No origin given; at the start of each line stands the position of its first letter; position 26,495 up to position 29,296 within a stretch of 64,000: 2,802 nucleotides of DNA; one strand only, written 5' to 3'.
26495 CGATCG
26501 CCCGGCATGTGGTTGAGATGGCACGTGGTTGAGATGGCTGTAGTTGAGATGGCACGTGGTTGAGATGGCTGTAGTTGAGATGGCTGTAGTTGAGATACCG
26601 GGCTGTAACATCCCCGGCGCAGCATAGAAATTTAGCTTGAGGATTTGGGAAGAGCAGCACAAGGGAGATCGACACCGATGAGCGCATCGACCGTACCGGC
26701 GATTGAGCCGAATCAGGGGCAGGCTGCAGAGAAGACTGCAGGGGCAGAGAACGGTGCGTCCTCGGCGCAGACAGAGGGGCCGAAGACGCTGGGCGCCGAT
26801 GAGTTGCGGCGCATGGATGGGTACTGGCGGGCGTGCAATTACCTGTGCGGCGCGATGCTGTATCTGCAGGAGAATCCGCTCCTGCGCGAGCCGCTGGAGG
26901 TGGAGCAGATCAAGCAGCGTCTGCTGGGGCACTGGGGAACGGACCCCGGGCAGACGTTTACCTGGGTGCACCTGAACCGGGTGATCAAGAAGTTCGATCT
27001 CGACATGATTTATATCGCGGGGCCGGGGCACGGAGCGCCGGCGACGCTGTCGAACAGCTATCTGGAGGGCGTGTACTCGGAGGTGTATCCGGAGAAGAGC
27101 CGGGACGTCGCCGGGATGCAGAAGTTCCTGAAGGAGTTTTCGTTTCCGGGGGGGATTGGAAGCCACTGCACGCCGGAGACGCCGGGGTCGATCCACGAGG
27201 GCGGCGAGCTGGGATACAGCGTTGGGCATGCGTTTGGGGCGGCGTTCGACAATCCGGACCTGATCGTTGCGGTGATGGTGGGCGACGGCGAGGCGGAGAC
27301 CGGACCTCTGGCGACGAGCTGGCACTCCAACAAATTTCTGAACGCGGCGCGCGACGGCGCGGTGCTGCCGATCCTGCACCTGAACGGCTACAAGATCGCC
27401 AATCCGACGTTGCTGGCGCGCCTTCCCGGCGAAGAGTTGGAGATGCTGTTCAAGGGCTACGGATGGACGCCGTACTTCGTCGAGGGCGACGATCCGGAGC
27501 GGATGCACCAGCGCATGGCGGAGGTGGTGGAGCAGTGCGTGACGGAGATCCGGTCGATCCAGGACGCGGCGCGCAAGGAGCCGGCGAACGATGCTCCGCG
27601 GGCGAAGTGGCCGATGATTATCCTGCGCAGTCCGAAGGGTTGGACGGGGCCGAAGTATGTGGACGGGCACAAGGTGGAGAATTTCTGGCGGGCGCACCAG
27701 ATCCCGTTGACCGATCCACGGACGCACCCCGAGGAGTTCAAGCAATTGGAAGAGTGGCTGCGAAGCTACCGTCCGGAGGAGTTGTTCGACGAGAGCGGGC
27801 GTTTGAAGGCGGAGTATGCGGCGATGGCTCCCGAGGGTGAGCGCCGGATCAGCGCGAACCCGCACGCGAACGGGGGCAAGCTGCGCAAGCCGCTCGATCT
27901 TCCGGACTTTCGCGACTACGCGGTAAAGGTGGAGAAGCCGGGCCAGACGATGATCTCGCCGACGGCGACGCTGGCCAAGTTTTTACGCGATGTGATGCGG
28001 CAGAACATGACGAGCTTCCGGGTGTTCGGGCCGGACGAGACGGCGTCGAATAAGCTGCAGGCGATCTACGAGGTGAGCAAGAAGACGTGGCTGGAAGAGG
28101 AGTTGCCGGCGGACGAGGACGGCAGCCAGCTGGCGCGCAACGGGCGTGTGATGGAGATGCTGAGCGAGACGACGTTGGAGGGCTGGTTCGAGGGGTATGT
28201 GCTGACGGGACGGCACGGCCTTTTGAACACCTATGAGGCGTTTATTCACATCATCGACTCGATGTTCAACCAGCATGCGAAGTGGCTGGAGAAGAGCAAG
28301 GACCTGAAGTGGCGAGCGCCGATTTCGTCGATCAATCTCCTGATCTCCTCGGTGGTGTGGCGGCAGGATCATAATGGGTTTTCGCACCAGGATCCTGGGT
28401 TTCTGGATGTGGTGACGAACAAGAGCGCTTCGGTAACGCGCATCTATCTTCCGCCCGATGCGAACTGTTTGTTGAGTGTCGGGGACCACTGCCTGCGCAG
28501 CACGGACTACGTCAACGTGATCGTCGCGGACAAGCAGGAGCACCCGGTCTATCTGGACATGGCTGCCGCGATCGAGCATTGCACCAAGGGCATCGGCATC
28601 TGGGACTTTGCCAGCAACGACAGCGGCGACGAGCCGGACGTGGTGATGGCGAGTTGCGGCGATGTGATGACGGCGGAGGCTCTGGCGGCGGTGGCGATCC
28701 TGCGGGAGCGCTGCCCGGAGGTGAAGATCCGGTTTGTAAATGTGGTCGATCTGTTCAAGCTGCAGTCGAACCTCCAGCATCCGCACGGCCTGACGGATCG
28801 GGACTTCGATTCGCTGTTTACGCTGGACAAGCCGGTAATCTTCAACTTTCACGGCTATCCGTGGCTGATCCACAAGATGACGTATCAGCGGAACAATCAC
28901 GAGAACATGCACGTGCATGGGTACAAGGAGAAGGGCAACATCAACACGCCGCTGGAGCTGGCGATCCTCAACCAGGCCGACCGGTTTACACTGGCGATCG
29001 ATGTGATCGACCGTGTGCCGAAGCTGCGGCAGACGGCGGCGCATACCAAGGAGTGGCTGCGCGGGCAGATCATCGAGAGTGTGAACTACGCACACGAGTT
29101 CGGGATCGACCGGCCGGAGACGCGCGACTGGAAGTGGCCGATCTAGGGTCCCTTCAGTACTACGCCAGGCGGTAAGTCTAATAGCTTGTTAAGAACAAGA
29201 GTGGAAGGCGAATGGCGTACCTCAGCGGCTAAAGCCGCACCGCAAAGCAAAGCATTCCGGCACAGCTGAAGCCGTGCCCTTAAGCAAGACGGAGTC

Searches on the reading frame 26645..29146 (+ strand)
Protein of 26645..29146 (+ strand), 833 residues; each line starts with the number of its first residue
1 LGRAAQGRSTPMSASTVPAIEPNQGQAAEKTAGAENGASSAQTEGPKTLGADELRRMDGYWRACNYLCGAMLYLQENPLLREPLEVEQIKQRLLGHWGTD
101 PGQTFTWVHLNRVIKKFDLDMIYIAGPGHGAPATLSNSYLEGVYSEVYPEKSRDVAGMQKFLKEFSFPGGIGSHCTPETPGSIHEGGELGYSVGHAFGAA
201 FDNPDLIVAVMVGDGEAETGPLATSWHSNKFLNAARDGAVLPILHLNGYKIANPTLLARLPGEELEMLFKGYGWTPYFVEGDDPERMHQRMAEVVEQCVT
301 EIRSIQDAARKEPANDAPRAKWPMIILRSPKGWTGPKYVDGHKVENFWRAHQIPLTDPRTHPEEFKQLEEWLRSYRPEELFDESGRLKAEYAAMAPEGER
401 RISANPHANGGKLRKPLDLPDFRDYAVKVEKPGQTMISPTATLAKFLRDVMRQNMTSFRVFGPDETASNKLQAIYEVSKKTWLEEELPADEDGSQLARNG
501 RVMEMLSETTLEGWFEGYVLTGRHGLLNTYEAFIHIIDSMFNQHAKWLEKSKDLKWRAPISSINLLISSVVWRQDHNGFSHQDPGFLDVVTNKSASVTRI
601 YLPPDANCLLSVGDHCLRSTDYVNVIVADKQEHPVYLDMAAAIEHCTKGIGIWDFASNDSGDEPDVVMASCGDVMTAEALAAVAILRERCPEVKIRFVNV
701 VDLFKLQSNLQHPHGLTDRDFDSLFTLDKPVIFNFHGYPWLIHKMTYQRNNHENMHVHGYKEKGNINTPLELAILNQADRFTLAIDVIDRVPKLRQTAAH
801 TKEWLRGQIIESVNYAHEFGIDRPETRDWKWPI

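Call 73: search_protein_families(library=pfam, proteins=[window:26645-29146:+], max_evalue=0.00001)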
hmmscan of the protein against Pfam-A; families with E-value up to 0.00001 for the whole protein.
window:26645-29146:+ (833 aa): 3 families
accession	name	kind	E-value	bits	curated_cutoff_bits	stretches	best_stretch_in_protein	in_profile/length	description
PF09364.15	XFP_N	-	6e-174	578.5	23.7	1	52-412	5-363/364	XFP N-terminal domain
PF09363.15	XFP_C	-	7.6e-91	303.5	23.4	1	630-831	1-202/202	XFP C-terminal domain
PF03894.20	XFP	-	2.2e-82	275.6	22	1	442-619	2-177/177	D-xylulose 5-phosphate/D-fructose 6-phosphate phosphoketolase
